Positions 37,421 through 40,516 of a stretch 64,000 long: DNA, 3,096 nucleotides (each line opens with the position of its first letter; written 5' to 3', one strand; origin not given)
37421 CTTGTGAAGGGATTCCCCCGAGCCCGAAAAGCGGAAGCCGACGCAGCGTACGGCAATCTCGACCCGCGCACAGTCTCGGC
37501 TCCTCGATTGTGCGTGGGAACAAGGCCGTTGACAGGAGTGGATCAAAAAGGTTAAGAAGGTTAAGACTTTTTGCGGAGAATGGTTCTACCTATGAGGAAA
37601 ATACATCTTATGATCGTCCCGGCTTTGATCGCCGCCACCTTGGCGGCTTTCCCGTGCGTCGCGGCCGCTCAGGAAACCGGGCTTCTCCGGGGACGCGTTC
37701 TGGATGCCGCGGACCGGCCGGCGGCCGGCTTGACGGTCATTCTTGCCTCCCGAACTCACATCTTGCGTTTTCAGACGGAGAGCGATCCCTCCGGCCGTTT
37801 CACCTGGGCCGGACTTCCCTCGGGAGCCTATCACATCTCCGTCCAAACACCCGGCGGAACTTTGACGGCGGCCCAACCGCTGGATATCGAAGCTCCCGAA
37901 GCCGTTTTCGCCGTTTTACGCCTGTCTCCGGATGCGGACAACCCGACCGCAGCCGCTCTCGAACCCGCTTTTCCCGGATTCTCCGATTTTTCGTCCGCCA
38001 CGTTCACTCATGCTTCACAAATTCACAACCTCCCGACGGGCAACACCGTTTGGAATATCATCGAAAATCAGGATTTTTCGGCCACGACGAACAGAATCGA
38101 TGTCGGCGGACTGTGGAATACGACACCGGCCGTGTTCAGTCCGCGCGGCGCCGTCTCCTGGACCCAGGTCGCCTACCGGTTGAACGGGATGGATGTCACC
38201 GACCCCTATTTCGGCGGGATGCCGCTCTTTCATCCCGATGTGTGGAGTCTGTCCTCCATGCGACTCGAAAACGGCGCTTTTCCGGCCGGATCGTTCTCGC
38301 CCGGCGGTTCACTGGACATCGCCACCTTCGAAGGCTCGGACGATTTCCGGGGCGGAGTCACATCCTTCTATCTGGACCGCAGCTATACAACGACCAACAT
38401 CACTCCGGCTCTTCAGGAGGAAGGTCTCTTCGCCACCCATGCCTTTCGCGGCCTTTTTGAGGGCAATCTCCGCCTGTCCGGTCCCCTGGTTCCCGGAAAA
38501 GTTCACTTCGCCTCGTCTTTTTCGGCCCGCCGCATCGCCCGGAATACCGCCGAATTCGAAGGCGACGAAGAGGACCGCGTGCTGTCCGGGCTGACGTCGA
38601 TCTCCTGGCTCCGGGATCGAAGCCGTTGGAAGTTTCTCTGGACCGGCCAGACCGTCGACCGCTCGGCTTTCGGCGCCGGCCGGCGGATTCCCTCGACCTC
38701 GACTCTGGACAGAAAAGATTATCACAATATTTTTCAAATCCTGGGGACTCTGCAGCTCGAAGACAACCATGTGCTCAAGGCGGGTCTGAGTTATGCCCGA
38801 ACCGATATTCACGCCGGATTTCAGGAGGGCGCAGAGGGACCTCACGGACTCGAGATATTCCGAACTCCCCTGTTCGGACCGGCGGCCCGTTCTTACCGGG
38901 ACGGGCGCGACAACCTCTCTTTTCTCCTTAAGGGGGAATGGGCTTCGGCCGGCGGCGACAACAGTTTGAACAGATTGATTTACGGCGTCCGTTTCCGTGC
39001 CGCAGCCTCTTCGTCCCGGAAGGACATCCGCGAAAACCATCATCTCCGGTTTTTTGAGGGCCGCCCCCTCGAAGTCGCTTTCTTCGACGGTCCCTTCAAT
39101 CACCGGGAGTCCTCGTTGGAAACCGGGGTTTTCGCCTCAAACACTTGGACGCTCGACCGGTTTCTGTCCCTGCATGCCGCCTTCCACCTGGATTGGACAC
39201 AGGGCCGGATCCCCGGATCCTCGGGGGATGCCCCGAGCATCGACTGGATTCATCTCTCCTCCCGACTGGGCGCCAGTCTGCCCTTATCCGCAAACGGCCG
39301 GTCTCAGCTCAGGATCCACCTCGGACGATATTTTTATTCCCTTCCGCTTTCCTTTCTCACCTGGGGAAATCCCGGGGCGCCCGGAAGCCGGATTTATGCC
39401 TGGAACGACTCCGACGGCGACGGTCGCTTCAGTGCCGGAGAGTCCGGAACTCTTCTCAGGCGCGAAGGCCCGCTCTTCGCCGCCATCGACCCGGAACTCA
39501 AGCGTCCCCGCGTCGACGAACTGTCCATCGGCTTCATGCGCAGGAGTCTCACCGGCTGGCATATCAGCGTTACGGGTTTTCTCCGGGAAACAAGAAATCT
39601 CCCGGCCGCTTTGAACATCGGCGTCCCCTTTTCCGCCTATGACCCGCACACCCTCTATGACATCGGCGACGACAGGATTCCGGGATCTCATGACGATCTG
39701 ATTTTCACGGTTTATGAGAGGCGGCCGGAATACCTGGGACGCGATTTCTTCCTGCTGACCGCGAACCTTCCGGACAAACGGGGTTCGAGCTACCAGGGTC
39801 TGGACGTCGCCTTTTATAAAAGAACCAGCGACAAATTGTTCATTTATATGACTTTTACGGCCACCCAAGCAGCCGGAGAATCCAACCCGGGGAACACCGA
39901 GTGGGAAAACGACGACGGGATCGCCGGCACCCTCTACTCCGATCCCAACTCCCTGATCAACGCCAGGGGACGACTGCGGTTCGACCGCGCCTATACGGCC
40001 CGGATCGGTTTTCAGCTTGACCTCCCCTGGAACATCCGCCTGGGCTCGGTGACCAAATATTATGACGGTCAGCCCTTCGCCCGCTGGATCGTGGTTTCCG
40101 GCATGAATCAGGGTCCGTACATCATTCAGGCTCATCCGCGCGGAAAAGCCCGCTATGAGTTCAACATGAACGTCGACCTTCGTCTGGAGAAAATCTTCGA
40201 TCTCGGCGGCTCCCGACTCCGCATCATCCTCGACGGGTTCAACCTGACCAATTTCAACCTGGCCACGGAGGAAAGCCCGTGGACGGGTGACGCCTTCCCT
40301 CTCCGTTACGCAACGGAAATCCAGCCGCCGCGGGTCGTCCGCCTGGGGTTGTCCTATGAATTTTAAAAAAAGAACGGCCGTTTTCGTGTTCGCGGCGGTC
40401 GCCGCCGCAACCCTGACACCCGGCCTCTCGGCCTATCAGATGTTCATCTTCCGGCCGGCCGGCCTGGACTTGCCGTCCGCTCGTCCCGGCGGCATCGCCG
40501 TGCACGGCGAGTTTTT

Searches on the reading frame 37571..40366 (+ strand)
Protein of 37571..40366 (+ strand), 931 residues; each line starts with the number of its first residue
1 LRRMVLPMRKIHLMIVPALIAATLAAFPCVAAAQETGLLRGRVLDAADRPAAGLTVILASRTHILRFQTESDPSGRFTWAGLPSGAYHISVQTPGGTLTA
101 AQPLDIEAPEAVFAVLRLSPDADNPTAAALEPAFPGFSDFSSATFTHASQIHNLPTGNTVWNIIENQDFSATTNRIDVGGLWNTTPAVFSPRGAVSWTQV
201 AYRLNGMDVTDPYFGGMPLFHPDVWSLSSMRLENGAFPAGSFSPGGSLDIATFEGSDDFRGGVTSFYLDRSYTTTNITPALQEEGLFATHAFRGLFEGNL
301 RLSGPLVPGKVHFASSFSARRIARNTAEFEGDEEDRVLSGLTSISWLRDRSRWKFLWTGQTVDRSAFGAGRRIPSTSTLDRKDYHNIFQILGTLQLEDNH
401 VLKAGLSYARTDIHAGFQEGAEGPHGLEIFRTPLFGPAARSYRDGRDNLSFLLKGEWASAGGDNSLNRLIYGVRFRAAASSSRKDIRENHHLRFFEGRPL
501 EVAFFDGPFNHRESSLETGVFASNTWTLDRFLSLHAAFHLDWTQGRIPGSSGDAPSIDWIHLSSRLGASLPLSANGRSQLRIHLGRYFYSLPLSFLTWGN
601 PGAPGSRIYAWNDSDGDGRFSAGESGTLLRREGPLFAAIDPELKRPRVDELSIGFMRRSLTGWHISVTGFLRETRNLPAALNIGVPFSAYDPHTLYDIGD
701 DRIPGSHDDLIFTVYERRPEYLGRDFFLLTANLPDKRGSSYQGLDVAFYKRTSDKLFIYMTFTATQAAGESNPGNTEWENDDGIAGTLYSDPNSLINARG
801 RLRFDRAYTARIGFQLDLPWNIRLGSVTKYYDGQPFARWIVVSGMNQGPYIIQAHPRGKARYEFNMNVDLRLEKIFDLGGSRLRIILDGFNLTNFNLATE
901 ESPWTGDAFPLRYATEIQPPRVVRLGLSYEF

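Call 62: search_protein_families(library=pfam, proteins=[window:37571-40366:+], max_evalue=0.0001)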
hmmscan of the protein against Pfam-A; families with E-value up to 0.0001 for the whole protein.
window:37571-40366:+ (931 aa): 1 family
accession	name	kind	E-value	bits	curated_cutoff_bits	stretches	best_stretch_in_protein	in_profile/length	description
PF13620.12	CarboxypepD_reg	-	1.1e-10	42.1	32.3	1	39-110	2-73/82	Carboxypeptidase regulatory-like domain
